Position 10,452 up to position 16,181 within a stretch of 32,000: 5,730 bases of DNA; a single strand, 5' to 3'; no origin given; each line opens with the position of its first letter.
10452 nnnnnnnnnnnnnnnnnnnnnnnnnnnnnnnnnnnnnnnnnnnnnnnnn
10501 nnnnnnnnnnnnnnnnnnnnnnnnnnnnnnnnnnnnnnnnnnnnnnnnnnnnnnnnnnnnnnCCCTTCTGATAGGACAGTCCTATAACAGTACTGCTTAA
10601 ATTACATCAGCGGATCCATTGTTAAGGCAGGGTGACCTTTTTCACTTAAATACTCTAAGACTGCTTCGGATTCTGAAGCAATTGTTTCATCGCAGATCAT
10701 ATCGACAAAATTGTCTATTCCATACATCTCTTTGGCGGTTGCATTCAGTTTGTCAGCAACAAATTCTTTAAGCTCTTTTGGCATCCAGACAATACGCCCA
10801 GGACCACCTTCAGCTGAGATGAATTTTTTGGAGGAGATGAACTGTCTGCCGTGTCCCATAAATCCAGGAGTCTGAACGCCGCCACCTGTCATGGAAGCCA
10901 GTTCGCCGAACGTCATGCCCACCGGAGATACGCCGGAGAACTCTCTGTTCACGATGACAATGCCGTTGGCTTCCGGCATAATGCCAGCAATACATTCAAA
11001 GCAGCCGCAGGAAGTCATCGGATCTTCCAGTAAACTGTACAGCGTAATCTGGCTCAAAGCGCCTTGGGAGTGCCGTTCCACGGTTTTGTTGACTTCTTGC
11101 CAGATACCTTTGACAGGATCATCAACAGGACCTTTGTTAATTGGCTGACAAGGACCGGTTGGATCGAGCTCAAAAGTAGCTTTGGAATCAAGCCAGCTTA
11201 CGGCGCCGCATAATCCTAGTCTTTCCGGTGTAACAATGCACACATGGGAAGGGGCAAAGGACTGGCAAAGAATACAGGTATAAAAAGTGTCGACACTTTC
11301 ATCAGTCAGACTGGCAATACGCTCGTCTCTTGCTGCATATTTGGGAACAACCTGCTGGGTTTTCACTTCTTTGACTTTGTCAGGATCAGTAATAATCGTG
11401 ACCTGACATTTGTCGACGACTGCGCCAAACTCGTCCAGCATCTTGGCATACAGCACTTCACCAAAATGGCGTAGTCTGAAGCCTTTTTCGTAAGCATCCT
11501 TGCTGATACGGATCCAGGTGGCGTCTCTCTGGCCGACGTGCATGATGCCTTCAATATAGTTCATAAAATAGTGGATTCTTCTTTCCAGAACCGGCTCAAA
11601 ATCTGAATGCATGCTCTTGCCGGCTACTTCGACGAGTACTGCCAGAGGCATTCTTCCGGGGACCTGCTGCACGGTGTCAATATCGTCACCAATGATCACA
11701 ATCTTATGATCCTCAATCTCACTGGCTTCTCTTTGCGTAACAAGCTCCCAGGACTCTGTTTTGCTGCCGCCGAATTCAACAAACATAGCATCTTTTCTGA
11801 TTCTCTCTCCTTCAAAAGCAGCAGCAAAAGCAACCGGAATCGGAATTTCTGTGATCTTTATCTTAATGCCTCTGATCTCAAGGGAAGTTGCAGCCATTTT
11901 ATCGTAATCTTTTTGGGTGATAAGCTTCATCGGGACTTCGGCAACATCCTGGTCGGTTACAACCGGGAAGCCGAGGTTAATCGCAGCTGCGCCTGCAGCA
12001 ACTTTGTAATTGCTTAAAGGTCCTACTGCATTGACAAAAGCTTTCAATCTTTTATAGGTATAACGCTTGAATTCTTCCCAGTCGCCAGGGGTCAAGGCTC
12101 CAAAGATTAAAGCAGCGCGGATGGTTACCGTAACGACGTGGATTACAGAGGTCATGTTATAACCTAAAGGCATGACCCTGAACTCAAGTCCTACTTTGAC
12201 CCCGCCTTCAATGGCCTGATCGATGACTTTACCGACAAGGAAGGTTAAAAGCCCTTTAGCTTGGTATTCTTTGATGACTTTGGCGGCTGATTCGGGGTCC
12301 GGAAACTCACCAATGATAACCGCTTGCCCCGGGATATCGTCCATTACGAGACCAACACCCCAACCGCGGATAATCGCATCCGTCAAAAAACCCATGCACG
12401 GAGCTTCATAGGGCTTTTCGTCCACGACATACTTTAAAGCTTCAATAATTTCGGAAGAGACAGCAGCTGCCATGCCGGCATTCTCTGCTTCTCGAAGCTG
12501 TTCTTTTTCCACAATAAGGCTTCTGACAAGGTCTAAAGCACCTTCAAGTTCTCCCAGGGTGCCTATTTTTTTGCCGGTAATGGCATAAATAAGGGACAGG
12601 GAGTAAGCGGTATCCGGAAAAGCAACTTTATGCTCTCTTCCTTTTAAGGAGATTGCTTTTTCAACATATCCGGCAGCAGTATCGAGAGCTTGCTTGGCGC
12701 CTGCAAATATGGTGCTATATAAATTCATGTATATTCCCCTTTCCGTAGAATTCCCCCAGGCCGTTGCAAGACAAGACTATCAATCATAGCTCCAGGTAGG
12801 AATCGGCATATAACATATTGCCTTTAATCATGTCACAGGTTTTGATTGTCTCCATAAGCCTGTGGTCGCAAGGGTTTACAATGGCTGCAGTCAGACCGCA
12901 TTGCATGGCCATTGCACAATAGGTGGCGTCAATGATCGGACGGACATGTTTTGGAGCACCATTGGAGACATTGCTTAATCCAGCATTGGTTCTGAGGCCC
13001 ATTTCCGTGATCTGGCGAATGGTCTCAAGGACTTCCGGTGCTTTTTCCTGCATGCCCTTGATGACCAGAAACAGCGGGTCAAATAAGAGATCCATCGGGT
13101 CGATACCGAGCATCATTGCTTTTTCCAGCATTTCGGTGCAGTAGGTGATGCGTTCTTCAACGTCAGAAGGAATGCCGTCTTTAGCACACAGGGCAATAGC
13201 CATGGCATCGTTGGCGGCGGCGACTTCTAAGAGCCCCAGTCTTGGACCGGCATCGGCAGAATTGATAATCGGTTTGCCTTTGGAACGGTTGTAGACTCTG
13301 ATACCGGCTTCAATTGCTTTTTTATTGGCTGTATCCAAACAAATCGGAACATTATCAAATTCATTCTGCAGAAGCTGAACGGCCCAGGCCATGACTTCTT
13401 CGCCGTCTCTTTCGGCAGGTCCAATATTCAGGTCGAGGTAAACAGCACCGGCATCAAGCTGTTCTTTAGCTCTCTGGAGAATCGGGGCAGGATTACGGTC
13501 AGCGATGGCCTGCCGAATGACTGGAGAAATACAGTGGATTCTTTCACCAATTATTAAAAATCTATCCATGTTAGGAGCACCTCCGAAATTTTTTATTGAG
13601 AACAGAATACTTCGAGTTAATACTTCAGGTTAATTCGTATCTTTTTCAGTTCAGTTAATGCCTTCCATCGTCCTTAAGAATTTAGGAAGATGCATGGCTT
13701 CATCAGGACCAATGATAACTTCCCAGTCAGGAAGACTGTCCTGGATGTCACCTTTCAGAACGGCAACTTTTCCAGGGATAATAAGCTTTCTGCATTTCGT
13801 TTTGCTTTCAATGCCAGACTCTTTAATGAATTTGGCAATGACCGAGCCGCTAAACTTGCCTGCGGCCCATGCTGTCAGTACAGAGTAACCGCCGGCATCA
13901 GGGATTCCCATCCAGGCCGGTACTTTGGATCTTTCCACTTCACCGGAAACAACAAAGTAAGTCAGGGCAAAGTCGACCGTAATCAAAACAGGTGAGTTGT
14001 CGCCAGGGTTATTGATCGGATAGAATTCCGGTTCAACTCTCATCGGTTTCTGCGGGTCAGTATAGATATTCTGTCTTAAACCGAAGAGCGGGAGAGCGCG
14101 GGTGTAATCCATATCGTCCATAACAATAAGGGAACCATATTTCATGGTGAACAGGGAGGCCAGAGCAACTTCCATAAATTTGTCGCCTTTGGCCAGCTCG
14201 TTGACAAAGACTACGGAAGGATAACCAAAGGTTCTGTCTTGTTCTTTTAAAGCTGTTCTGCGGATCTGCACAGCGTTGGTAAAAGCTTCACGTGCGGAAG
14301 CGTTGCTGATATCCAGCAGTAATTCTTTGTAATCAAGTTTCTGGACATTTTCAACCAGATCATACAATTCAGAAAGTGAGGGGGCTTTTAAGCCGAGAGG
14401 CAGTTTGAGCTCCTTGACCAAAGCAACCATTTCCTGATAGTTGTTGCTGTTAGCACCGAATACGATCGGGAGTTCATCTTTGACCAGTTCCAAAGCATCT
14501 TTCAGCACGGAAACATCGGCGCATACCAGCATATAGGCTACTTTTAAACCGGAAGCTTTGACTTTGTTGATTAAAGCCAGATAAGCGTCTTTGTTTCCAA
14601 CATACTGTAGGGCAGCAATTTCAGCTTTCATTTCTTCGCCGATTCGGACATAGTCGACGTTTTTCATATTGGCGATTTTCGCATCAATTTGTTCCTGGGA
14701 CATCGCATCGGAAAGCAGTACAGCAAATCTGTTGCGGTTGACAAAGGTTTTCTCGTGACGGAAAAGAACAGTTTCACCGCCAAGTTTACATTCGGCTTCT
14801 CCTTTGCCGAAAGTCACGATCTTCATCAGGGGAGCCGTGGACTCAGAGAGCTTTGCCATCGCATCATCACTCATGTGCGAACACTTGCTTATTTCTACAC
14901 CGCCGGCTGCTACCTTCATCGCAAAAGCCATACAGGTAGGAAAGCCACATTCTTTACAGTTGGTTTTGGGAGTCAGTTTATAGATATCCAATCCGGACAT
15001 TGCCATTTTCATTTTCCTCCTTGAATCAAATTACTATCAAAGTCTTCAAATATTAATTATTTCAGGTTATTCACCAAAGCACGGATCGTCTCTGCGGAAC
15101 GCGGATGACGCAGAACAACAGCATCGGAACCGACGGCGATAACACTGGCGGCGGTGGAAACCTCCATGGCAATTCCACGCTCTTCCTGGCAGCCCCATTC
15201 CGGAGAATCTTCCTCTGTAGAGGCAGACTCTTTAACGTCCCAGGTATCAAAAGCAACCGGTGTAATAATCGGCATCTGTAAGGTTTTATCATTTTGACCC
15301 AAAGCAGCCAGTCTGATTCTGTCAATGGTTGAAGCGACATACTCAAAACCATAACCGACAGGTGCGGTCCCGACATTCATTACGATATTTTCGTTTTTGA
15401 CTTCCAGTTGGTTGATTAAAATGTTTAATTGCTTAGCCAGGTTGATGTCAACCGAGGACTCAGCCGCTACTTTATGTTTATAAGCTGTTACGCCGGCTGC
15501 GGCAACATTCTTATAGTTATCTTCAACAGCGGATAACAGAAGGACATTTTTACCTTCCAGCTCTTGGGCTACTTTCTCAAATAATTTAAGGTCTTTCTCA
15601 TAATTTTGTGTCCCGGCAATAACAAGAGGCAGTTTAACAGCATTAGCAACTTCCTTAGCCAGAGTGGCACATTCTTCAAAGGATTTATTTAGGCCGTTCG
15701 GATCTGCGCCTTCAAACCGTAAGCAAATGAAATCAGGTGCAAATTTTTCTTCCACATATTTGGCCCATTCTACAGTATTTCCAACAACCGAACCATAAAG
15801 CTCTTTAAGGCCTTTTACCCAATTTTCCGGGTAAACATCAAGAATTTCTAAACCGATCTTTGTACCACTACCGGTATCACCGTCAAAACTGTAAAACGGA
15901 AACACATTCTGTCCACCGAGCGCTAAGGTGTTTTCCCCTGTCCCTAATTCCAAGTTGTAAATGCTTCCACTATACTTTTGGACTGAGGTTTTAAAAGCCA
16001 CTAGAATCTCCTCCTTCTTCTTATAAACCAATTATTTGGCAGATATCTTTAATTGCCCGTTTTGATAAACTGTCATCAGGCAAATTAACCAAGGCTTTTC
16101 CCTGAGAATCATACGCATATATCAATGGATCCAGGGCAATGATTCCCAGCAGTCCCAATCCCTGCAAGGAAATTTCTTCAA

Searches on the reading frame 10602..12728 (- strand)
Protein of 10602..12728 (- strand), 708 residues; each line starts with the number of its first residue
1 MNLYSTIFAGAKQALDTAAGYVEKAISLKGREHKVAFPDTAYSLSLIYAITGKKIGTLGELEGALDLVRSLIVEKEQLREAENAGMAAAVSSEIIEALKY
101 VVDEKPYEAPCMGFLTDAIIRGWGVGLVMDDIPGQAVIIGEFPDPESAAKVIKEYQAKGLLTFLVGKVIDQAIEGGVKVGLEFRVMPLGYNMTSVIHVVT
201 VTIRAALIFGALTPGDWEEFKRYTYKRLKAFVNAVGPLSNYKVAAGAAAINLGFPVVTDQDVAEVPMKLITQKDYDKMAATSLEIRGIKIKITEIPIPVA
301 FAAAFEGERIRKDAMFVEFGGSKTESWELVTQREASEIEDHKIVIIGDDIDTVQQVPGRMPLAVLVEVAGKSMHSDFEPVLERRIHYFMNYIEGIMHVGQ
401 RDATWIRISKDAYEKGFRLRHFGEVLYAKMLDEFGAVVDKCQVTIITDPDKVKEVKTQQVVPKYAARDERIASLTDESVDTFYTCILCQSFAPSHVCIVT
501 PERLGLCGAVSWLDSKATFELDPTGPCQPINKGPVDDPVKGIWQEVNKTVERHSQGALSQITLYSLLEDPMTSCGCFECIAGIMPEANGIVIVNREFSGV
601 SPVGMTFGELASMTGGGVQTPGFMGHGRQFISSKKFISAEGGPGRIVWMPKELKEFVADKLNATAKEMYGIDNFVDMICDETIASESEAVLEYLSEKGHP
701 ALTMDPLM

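Call 8: search_protein_families(library=pfam, proteins=[window:10602-12728:-])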
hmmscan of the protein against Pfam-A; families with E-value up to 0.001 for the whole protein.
window:10602-12728:- (708 aa): 3 families
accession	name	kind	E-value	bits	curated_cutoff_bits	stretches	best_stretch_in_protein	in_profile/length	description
PF19436.4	ACS_CODH_B_C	-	6.7e-127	422.5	25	1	464-708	1-245/245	ACS/CODH beta subunit C-terminal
PF03598.20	CdhC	-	9.7e-72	240.3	24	1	297-452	1-155/155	CO dehydrogenase/acetyl-CoA synthase complex beta subunit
PF18537.6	CODH_A_N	-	3.1e-30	104.4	32.2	1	21-101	3-83/83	Carbon monoxide dehydrogenase subunit alpha N-terminal domain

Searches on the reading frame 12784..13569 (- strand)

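Call 8: search_protein_families(library=pfam, proteins=[window:12784-13569:-])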
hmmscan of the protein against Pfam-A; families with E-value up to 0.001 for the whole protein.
window:12784-13569:- (261 aa): 1 family
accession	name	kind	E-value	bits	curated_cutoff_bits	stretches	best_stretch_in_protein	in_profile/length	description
PF00809.28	Pterin_bind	-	3.1e-23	83.1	25.5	1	23-232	17-244/244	Pterin binding enzyme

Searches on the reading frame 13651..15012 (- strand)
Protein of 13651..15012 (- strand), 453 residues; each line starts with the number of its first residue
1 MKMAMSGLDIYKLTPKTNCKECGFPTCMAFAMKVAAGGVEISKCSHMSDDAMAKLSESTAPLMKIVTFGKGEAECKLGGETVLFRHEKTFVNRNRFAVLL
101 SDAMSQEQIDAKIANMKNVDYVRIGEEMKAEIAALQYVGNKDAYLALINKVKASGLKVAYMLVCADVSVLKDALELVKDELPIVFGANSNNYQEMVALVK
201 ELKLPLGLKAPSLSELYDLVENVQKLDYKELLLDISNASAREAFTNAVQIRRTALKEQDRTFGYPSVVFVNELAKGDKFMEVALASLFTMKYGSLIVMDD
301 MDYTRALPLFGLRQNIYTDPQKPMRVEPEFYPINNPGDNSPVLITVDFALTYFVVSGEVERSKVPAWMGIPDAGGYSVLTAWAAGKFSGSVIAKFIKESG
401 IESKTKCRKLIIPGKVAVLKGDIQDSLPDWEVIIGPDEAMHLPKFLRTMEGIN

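Call 8: search_protein_families(library=pfam, proteins=[window:13651-15012:-])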
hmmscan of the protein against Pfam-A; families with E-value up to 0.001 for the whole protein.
window:13651-15012:- (453 aa): 2 families
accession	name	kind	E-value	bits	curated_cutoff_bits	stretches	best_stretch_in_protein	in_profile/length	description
PF03599.22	CdhD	-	9.7e-85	285.1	24.8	1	66-445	2-386/387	CO dehydrogenase/acetyl-CoA synthase delta subunit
PF04060.18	FeS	-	3.5e-14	52.7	23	1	15-45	2-32/33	Putative Fe-S cluster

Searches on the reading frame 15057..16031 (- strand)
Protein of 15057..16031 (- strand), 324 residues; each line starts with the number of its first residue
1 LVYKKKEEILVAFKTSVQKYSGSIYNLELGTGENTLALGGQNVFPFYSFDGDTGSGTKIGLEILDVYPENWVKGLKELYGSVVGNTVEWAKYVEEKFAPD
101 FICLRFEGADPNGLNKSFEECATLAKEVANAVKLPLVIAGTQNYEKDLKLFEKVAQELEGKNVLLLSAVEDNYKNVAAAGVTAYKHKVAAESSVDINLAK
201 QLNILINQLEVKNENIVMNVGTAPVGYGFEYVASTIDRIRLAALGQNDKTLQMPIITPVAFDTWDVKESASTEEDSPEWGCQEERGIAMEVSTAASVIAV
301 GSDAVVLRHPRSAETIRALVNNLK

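Call 8: search_protein_families(library=pfam, proteins=[window:15057-16031:-])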
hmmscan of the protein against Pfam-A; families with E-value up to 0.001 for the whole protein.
window:15057-16031:- (324 aa): 1 family
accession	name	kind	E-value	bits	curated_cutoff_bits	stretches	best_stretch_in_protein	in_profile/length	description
PF03599.22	CdhD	-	1e-38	133.5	24.8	1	28-267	3-222/387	CO dehydrogenase/acetyl-CoA synthase delta subunit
